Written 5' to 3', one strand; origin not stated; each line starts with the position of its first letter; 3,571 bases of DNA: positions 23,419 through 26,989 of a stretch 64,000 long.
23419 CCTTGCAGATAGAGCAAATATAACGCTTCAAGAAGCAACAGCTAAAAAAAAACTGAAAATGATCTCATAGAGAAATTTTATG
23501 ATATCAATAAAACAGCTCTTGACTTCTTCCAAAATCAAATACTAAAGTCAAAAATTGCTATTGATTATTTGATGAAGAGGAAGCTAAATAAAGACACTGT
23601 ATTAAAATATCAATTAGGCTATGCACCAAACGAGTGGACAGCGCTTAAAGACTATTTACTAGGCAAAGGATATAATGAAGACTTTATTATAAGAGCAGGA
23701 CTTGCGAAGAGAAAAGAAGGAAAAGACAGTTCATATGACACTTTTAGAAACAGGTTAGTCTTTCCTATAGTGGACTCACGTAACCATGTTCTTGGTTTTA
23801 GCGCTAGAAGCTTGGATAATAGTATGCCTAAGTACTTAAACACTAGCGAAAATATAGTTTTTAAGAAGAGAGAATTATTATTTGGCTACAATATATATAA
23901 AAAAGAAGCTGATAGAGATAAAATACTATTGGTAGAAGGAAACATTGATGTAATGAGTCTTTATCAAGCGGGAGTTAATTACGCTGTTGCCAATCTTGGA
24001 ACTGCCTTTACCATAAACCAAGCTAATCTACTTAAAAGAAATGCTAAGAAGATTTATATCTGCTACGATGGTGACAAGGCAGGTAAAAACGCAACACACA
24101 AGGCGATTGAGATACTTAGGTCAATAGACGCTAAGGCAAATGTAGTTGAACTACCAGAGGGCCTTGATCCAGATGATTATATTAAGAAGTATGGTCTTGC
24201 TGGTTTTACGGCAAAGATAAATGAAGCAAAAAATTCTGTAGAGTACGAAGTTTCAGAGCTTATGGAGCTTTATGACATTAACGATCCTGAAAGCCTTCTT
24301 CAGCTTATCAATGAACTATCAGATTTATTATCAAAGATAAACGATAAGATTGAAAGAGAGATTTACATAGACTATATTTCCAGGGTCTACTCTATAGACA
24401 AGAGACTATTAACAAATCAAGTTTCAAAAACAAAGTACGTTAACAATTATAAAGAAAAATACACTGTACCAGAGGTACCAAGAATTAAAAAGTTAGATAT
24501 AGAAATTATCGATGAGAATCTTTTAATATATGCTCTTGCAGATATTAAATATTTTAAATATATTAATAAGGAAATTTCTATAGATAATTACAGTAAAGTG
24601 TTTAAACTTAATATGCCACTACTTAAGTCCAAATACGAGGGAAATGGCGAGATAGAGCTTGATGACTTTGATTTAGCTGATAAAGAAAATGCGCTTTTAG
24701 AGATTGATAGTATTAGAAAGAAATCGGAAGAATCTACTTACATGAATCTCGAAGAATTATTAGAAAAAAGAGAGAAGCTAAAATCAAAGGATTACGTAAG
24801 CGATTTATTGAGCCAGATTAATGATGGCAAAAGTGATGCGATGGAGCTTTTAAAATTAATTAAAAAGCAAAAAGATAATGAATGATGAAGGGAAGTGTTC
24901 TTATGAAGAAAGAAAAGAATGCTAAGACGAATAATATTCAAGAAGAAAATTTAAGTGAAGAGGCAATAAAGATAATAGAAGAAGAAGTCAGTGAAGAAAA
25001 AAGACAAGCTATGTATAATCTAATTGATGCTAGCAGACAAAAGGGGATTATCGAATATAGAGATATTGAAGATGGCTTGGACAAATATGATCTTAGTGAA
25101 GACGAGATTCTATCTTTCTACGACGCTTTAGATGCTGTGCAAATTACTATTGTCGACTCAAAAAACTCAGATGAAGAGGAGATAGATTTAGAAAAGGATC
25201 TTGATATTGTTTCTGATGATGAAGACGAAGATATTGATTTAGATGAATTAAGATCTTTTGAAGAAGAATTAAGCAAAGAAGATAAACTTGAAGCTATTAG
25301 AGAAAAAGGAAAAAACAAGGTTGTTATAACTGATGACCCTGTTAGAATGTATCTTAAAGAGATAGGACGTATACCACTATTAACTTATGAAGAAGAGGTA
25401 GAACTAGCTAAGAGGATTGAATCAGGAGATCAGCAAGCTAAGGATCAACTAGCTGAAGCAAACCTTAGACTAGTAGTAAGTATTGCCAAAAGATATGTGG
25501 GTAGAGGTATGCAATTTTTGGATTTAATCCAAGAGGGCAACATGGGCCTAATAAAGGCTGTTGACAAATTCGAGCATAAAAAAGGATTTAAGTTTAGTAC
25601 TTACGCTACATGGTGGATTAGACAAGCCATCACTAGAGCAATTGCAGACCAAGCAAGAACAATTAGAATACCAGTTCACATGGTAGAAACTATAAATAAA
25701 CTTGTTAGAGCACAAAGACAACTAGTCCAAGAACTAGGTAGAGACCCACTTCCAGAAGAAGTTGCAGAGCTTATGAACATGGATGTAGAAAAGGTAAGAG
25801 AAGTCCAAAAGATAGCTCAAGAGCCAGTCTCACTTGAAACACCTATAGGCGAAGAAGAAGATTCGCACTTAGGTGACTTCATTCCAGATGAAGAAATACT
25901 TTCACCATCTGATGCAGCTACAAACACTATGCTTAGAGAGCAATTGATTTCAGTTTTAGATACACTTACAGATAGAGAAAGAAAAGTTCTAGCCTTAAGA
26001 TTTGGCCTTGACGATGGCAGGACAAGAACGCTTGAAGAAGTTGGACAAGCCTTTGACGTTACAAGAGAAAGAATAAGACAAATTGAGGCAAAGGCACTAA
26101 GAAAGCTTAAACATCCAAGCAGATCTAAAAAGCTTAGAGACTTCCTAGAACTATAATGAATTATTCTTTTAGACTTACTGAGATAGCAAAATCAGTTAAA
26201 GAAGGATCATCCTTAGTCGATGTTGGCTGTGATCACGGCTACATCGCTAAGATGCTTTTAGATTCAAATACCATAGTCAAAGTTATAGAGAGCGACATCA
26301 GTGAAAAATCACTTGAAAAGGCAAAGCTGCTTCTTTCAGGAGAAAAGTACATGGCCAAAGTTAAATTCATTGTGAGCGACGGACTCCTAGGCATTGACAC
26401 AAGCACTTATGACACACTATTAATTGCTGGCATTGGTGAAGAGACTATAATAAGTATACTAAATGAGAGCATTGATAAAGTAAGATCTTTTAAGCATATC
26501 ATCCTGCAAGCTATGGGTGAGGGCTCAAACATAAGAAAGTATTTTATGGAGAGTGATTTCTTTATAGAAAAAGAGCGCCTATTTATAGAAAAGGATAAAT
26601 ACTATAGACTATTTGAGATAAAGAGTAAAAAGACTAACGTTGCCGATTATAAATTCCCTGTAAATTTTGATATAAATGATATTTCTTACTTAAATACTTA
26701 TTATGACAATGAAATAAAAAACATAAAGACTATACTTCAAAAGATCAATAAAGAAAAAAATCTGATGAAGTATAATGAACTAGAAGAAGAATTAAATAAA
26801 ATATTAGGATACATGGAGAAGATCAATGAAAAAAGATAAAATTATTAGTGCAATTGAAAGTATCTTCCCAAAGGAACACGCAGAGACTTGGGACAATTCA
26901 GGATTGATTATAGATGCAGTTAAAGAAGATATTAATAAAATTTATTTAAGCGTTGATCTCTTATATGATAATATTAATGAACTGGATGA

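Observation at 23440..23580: Essential primase gene dnaG split at an A9 homopolymer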

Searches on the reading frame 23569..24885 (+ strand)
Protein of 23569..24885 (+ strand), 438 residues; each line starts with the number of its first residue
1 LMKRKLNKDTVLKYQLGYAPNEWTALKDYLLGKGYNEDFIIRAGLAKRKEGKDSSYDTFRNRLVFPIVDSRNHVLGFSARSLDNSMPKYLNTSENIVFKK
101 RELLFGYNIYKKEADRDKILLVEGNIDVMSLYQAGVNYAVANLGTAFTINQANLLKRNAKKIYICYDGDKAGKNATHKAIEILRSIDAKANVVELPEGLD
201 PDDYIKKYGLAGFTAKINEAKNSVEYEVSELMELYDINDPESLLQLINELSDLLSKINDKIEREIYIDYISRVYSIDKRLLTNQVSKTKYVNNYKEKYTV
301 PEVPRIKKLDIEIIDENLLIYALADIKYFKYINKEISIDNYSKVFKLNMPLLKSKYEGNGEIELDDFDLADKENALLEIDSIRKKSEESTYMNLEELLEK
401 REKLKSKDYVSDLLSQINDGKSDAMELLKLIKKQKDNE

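Call 6: search_protein_families(library=pfam, proteins=[window:23569-24885:+])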
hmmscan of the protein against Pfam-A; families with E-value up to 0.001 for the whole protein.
window:23569-24885:+ (438 aa): 6 families
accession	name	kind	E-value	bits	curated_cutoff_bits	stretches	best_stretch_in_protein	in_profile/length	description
PF08275.17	DNAG_N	-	1e-31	110.1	26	1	2-108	19-125/128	DNA primase catalytic core, N-terminal domain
PF13155.12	Toprim_2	-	1.1e-24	87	22.1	1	121-205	2-88/88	Toprim-like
PF13662.12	Toprim_4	-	1.8e-17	63.8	25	1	118-192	2-83/85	Toprim domain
PF01751.28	Toprim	-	3.7e-12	46.7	23.1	1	119-185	2-86/96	Toprim domain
PF10410.14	DnaB_bind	-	5e-11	43.1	20.6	1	225-278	2-55/56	DnaB-helicase binding domain of primase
PF13362.12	Toprim_3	-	1.1e-09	39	27.2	1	119-209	2-93/95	Toprim domain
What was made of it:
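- Checked: It carries DNAG_N, Toprim and DnaB_bind (call 6).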

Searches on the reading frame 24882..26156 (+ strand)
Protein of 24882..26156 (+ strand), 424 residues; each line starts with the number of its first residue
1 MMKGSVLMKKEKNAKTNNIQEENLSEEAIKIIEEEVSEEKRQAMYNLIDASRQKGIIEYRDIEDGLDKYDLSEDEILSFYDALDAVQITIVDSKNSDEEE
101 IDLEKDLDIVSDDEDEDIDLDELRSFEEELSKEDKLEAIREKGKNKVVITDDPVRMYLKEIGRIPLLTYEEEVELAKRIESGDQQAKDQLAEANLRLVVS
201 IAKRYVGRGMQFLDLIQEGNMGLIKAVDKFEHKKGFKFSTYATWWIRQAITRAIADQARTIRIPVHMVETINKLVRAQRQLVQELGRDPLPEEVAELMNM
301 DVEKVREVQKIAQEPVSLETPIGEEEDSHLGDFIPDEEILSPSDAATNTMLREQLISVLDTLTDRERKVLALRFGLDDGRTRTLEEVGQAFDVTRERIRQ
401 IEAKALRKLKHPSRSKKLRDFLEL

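Call 40: search_protein_families(library=pfam, proteins=[window:24882-26156:+], max_evalue=0.00001)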
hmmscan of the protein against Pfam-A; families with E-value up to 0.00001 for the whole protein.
window:24882-26156:+ (424 aa): 5 families
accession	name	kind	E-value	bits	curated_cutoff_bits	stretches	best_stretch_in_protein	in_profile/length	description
PF04539.22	Sigma70_r3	-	3.1e-30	104.5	25.3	1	269-345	1-77/78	Sigma-70 region 3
PF04542.20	Sigma70_r2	-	3.4e-24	84.9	24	1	190-260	1-71/71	Sigma-70 region 2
PF04545.22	Sigma70_r4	-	7.1e-20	70.7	24.1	1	358-411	1-50/50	Sigma-70, region 4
PF00140.25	Sigma70_r1_2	-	8.6e-19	67.7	22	1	152-184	1-33/34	Sigma-70 factor, region 1.2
PF03979.19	Sigma70_r1_1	-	1.3e-07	31.9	22.5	1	39-116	2-78/81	Sigma-70 factor, region 1.1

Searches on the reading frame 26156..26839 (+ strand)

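Call 40: search_protein_families(library=pfam, proteins=[window:26156-26839:+], max_evalue=0.00001)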
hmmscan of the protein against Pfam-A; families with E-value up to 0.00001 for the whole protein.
window:26156-26839:+ (227 aa): 2 families
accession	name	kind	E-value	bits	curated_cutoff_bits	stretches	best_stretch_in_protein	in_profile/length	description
PF12847.13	Methyltransf_18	-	3.3e-39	134.8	27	1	5-152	3-150/151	Methyltransferase domain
PF04816.18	TrmK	-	6.3e-36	124.3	27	1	20-216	1-203/205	tRNA (adenine(22)-N(1))-methyltransferase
